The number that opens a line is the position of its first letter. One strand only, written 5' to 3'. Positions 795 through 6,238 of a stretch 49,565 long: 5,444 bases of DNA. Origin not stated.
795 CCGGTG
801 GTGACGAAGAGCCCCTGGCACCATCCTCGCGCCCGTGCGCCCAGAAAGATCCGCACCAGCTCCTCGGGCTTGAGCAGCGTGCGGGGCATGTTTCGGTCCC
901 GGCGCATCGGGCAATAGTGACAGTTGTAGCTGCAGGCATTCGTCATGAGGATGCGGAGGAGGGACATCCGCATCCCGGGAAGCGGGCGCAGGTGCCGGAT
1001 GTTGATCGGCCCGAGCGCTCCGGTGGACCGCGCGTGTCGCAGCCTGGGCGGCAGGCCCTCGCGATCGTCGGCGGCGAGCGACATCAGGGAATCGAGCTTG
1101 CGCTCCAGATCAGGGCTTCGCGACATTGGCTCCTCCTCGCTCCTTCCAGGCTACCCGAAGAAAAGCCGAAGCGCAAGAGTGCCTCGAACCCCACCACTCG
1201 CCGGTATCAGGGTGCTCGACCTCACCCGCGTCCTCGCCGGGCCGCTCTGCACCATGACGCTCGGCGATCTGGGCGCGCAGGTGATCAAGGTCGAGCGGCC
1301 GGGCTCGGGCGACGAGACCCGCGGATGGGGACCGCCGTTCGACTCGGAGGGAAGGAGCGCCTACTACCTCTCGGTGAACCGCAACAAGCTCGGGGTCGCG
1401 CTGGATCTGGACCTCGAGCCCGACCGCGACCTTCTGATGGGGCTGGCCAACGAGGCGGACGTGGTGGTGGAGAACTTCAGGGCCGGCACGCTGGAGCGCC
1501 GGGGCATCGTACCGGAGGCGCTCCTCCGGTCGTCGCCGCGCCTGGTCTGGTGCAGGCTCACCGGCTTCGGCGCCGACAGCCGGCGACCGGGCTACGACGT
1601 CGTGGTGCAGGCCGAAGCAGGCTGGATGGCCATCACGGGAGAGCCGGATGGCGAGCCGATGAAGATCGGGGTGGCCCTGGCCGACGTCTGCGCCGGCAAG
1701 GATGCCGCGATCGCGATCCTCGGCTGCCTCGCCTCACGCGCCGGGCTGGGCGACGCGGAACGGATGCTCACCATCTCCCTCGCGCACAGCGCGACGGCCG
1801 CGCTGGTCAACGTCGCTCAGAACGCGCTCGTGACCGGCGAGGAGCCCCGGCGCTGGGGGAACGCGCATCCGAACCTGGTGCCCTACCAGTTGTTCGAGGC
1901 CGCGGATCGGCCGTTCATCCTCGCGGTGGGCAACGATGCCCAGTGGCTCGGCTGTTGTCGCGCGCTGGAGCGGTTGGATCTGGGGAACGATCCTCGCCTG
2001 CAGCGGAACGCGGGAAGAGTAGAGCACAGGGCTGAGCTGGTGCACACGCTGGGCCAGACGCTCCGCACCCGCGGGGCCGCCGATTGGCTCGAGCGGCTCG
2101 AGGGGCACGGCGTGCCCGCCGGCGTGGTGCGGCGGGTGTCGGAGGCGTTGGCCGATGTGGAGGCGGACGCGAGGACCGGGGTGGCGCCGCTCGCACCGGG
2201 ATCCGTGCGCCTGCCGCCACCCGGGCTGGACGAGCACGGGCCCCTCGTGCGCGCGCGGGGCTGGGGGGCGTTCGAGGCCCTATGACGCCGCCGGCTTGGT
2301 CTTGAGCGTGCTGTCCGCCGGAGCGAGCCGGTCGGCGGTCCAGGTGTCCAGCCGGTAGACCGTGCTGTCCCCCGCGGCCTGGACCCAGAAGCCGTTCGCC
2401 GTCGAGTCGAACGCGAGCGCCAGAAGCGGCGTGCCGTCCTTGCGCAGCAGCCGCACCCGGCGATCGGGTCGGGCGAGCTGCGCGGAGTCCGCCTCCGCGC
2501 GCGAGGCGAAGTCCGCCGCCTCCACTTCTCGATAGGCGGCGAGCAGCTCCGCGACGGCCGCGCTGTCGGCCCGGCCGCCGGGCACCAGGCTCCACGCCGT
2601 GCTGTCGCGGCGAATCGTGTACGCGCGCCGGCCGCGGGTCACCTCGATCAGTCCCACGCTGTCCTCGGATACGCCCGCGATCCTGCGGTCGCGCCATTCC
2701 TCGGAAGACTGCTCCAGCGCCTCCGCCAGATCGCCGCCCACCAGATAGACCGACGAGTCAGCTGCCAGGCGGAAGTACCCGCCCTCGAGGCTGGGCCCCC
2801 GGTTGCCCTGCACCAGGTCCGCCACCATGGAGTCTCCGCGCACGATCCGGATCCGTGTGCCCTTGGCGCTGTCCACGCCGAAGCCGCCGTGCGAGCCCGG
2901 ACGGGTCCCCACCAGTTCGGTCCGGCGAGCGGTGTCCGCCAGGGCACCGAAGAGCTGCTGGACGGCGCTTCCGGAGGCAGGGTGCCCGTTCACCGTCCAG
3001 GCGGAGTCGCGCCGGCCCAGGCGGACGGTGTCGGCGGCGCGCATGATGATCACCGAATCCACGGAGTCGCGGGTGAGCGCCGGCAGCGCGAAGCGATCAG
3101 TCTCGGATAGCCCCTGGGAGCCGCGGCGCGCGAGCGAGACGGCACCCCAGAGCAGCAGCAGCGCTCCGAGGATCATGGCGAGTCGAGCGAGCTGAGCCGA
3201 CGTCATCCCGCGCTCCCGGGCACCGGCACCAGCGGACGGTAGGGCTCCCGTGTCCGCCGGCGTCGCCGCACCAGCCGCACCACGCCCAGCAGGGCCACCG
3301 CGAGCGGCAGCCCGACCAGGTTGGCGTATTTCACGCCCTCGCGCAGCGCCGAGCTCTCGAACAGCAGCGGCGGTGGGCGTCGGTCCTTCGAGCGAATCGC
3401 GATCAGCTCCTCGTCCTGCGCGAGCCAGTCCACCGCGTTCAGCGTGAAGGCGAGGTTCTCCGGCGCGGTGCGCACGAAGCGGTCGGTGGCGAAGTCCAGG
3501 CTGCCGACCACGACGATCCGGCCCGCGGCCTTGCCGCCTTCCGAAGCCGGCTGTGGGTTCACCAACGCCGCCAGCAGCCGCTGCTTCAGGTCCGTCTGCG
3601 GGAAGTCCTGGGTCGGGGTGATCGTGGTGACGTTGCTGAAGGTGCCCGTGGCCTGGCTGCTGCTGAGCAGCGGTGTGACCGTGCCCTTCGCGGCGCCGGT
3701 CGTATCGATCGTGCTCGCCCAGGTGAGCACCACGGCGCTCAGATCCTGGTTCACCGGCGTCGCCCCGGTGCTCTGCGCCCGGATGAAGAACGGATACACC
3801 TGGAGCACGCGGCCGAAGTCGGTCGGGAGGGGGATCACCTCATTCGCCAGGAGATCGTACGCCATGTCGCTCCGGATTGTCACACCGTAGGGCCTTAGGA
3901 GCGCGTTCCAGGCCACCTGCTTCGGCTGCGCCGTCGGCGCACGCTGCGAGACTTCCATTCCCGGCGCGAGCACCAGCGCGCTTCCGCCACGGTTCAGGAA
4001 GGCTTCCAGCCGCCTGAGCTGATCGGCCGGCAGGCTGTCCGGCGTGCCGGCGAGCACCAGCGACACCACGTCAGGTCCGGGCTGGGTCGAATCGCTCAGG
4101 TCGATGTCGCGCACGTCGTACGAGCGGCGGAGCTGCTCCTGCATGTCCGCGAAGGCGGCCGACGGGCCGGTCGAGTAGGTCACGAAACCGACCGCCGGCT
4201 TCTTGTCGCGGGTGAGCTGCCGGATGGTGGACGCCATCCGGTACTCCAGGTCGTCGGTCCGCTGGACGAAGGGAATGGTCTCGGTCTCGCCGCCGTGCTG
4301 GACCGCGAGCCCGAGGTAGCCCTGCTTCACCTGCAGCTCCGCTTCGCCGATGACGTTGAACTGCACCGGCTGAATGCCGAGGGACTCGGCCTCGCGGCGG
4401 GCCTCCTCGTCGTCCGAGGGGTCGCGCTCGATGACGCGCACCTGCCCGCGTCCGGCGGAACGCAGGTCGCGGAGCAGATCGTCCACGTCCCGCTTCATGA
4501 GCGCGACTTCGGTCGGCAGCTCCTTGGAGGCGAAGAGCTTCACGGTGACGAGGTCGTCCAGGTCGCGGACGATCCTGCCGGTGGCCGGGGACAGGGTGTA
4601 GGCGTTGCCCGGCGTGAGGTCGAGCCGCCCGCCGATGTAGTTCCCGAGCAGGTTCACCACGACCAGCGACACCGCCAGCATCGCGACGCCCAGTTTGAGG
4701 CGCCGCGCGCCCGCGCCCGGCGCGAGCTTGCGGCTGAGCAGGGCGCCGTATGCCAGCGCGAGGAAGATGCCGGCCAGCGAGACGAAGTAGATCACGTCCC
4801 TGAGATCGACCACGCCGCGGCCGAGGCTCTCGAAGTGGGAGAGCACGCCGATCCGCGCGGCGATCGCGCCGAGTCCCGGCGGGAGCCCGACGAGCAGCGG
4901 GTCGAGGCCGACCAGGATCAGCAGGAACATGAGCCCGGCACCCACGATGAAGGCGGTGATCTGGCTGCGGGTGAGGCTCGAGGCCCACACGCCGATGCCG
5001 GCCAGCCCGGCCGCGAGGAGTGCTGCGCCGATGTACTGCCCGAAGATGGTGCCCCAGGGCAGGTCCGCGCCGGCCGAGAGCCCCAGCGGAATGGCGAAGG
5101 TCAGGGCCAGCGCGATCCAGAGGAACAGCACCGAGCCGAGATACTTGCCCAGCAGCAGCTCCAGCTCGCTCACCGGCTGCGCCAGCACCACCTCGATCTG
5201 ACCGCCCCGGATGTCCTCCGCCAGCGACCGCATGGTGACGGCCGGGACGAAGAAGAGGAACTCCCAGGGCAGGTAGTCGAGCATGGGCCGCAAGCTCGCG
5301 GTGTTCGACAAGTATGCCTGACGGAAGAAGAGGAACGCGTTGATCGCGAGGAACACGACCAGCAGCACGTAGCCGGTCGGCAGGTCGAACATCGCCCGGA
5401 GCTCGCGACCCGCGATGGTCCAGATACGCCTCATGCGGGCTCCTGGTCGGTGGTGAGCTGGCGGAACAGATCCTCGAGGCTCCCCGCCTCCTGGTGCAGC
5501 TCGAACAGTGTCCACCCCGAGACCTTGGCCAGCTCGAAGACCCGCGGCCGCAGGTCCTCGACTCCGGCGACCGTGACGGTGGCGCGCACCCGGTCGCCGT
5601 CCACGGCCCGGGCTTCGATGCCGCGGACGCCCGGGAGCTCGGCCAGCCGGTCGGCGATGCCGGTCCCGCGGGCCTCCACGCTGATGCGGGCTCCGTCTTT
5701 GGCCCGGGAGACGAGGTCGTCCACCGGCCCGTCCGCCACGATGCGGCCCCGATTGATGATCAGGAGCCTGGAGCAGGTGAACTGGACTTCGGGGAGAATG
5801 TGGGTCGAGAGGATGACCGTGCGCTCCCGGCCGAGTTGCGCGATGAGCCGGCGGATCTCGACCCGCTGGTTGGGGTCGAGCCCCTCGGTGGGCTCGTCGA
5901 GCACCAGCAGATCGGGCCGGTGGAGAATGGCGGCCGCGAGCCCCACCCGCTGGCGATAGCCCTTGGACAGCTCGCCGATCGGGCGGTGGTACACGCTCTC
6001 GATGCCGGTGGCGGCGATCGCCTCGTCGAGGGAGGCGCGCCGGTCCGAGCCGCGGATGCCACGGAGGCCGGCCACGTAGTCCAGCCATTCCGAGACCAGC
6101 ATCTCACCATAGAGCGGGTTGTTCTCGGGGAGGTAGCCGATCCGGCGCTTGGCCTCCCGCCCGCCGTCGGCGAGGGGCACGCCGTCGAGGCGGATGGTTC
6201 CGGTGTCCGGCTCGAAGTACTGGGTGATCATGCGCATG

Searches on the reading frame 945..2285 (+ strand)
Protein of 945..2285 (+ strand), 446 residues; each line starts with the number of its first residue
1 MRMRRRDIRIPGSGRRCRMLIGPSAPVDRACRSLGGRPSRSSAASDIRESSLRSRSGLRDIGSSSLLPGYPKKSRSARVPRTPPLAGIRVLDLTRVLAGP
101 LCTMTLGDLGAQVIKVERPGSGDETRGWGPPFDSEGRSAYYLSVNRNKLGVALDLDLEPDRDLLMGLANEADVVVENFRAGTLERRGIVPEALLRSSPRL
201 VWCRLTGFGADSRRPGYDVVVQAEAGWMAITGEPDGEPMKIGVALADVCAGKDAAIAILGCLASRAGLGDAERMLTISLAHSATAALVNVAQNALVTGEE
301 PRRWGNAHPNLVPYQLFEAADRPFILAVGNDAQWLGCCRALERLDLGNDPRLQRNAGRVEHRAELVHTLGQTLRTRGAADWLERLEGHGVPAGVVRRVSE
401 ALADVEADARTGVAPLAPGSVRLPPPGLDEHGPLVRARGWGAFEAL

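Call 40: search_protein_families(library=pfam, proteins=[window:945-2285:+], max_evalue=0.001)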
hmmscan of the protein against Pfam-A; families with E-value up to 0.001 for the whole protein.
window:945-2285:+ (446 aa): 1 family
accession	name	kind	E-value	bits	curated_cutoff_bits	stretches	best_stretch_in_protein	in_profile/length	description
PF02515.22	CoA_transf_3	-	3.9e-101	339.2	23.3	1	85-416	1-332/366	CoA-transferase family III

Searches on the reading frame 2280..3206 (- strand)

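Call 47: search_protein_families(library=pfam, proteins=[window:2280-3206:-], max_evalue=0.001)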
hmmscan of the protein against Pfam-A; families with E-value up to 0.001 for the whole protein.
window:2280-3206:- (308 aa): 1 family
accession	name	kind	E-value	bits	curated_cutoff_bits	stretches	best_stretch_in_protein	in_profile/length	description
PF14238.11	DUF4340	-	1.5e-18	68.1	25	1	75-242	9-176/183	Domain of unknown function (DUF4340)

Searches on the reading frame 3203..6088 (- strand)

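Call 40: search_protein_families(library=pfam, proteins=[window:3203-6088:-], max_evalue=0.001)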
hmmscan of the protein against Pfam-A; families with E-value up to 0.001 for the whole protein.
window:3203-6088:- (961 aa): 5 families
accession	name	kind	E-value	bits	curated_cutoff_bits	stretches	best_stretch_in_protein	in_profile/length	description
PF09822.16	ABC_transp_aux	-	2.1e-35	122.8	34.7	1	630-873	1-265/288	ABC-type uncharacterized transport system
PF23357.1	DUF7088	-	1.3e-20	74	27.8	1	495-597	3-105/105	Domain of unknown function (DUF7088)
PF12679.13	ABC2_membrane_2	-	1.5e-09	37.9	27.2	1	250-393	34-198/283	ABC-2 family transporter protein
PF12698.13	ABC2_membrane_3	-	2.4e-06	27.3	31.6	1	270-397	165-291/347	ABC-2 family transporter protein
PF14258.12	DUF4350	-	2.7e-06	28.2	30.4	1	642-884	8-179/181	Domain of unknown function (DUF4350)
